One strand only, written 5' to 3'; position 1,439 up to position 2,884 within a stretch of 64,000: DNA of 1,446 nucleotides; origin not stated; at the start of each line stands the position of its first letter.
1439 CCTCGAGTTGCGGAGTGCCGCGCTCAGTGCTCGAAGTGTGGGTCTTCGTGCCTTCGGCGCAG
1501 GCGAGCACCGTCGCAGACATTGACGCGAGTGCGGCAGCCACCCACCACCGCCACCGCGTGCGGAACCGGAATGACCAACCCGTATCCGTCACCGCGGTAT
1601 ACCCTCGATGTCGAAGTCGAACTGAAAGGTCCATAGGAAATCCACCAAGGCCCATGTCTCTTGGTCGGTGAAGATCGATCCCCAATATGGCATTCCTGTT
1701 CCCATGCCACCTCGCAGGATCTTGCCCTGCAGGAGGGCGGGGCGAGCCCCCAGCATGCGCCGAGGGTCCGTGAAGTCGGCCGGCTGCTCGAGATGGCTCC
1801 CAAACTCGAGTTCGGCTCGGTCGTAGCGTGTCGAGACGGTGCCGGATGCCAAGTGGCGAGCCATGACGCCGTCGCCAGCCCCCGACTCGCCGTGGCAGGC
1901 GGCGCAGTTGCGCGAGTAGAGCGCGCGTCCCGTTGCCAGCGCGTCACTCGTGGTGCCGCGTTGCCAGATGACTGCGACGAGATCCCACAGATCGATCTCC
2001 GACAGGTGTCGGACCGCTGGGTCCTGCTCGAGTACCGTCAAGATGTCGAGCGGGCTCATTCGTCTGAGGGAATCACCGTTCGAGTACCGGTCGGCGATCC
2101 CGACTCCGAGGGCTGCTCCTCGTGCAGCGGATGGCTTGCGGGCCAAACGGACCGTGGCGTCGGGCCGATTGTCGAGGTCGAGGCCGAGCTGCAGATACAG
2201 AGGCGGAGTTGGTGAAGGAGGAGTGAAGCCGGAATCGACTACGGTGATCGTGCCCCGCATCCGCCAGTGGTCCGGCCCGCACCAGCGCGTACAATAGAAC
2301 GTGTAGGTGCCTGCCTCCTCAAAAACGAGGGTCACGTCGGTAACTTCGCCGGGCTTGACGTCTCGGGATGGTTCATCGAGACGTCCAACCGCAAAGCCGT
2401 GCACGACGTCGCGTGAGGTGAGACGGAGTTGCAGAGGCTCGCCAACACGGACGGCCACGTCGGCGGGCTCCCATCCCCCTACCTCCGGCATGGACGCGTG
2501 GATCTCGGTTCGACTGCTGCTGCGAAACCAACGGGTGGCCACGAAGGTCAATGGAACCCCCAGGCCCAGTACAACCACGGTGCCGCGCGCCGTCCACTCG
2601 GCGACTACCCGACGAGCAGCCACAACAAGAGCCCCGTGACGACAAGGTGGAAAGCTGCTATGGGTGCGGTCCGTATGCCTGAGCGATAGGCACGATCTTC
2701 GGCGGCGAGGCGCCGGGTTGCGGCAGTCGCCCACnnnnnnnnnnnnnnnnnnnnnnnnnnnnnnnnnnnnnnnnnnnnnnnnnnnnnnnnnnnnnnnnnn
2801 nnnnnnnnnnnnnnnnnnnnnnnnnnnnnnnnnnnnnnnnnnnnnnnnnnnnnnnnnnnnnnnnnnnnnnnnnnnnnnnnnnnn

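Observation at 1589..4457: Two 'orphan' CuA-type cupredoxins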

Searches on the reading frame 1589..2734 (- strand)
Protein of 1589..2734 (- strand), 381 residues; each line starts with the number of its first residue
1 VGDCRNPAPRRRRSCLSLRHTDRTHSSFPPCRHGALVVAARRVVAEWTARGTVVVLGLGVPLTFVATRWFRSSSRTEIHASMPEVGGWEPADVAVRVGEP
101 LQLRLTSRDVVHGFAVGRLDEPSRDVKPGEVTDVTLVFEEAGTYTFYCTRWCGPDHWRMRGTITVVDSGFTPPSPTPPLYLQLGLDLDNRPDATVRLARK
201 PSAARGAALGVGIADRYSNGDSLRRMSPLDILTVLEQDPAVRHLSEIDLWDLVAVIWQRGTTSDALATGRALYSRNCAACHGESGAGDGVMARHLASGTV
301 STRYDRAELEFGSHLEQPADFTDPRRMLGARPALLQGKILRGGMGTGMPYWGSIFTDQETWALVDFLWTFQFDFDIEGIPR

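Call 3: search_protein_families(library=pfam, proteins=[window:1589-2734:-], max_evalue=0.01)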
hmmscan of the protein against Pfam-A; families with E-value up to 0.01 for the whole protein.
window:1589-2734:- (381 aa): 5 families
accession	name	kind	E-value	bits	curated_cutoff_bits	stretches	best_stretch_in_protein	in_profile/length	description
PF00034.26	Cytochrom_C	-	3e-11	44.9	21.3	1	267-369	2-88/90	Cytochrome c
PF13442.11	Cytochrome_CBB3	-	9e-11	42.4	27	1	265-367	2-68/68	Cytochrome C oxidase, cbb3-type, subunit III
PF00116.26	COX2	-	1.8e-06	28.3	22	1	93-160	48-114/120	Cytochrome C oxidase subunit II, periplasmic domain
PF13473.12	Cupredoxin_1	-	1.8e-05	25.1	27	1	86-165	30-104/104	Cupredoxin-like domain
PF00127.26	Copper-bind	-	0.005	17.7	21.2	1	126-165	64-98/99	Copper binding proteins, plastocyanin/azurin family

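Call 4: search_protein_families(library=ncbifam, proteins=[window:1589-2734:-], max_evalue=0.01)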
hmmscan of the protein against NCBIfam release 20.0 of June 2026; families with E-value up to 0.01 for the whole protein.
window:1589-2734:- (381 aa): 11 families
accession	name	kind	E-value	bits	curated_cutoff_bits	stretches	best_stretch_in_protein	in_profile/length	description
TIGR02866.1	CoxB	equivalog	7.4e-14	51.8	147.7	1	93-167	120-193/202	cytochrome c oxidase subunit II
TIGR04246.1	nitrous_NosZ_Gp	equivalog_domain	1.1e-10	40.4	625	1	88-165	496-576/578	Sec-dependent nitrous-oxide reductase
NF050117.1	aa3_CtaC_Actin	exception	1.9e-09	37.1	250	1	93-167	161-234/244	aa3-type cytochrome oxidase subunit II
NF011054.0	PRK14486.1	equivalog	1.6e-07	31.2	447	1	262-367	211-287/294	putative bifunctional cbb3-type cytochrome c oxidase subunit II/cytochrome c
NF052460.1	L-NosZ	equivalog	1.6e-05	23.6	700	1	108-165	420-478/480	clade III lactonase-type nitrous-oxide reductase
TIGR00782.1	ccoP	equivalog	2e-05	24.1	179.95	1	251-296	184-234/285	cytochrome-c oxidase, cbb3-type subunit III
TIGR04244.1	nitrous_NosZ_RR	equivalog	7.7e-05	21.4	625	1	108-165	570-626/627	TAT-dependent nitrous-oxide reductase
NF041074.2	quin_ox_SoxA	equivalog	0.00012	22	110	1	84-165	70-153/154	proton pump complex quinol oxidase subunit SoxA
TIGR04494.1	c550_PedF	equivalog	0.0012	18.7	122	1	261-304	46-91/133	cytochrome c-550 PedF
NF050122.1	bc1_QcrC_actin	exception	0.0013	18.1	200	1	262-288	37-63/253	cytochrome bc1 complex diheme cytochrome c subunit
TIGR02656.1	cyanin_plasto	equivalog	0.0071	16.7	87.85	0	126-165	64-98/99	plastocyanin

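Call 25: search_solved_structures(query=window:1589-2734:-, max_evalue=0.01, show_alignments=2)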
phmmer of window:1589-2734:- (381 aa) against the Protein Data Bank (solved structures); distinct sequences matched with E-value up to 0.01: 49.
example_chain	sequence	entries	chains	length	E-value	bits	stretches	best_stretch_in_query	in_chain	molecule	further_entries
2yev_B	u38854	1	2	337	3.4e-11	45.9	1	82-166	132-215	CYTOCHROME C OXIDASE SUBUNIT 2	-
2lln_A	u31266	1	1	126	6.7e-11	45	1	86-165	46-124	Cytochrome c oxidase subunit 2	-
2cua_A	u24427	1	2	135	8e-11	44.7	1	86-165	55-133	PROTEIN (CUA)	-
2fwl_B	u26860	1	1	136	8.2e-11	44.7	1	86-165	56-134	Cytochrome c oxidase subunit II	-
3eh3_B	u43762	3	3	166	1.4e-10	44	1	86-165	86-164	Cytochrome c oxidase subunit 2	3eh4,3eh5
3s33_B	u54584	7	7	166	1.4e-10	44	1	86-165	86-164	Cytochrome c oxidase subunit 2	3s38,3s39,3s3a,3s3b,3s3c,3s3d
2qpe_B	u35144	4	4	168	1.4e-10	43.9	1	86-165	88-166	Cytochrome c oxidase subunit 2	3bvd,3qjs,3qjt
1ehk_B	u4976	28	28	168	1.4e-10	43.9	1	86-165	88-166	BA3-TYPE CYTOCHROME-C OXIDASE | Cytochrome c oxidase polypeptide II | Cytochrome c oxidase subunit 2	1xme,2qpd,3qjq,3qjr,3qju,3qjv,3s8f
6pty_A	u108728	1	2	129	5.1e-10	42.1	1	88-165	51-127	Cytochrome c oxidase subunit 2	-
6h5l_B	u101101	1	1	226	2.3e-09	39.9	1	267-295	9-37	Conserved hypothetical cytochrome protein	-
6ptt_A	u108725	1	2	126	2.4e-09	39.9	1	88-165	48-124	Cytochrome c oxidase subunit 2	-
5u7n_A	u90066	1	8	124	5.3e-06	28.8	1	86-163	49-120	Cytochrome c oxidase subunit 2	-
7deg_B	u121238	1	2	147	1.2e-05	27.7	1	92-165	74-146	Cytochrome oxidase subunit II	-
1cyx_A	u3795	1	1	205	3.9e-05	26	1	83-160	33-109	CYOA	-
5z62_B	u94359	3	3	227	0.00018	23.8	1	94-160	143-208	Cytochrome c oxidase subunit 2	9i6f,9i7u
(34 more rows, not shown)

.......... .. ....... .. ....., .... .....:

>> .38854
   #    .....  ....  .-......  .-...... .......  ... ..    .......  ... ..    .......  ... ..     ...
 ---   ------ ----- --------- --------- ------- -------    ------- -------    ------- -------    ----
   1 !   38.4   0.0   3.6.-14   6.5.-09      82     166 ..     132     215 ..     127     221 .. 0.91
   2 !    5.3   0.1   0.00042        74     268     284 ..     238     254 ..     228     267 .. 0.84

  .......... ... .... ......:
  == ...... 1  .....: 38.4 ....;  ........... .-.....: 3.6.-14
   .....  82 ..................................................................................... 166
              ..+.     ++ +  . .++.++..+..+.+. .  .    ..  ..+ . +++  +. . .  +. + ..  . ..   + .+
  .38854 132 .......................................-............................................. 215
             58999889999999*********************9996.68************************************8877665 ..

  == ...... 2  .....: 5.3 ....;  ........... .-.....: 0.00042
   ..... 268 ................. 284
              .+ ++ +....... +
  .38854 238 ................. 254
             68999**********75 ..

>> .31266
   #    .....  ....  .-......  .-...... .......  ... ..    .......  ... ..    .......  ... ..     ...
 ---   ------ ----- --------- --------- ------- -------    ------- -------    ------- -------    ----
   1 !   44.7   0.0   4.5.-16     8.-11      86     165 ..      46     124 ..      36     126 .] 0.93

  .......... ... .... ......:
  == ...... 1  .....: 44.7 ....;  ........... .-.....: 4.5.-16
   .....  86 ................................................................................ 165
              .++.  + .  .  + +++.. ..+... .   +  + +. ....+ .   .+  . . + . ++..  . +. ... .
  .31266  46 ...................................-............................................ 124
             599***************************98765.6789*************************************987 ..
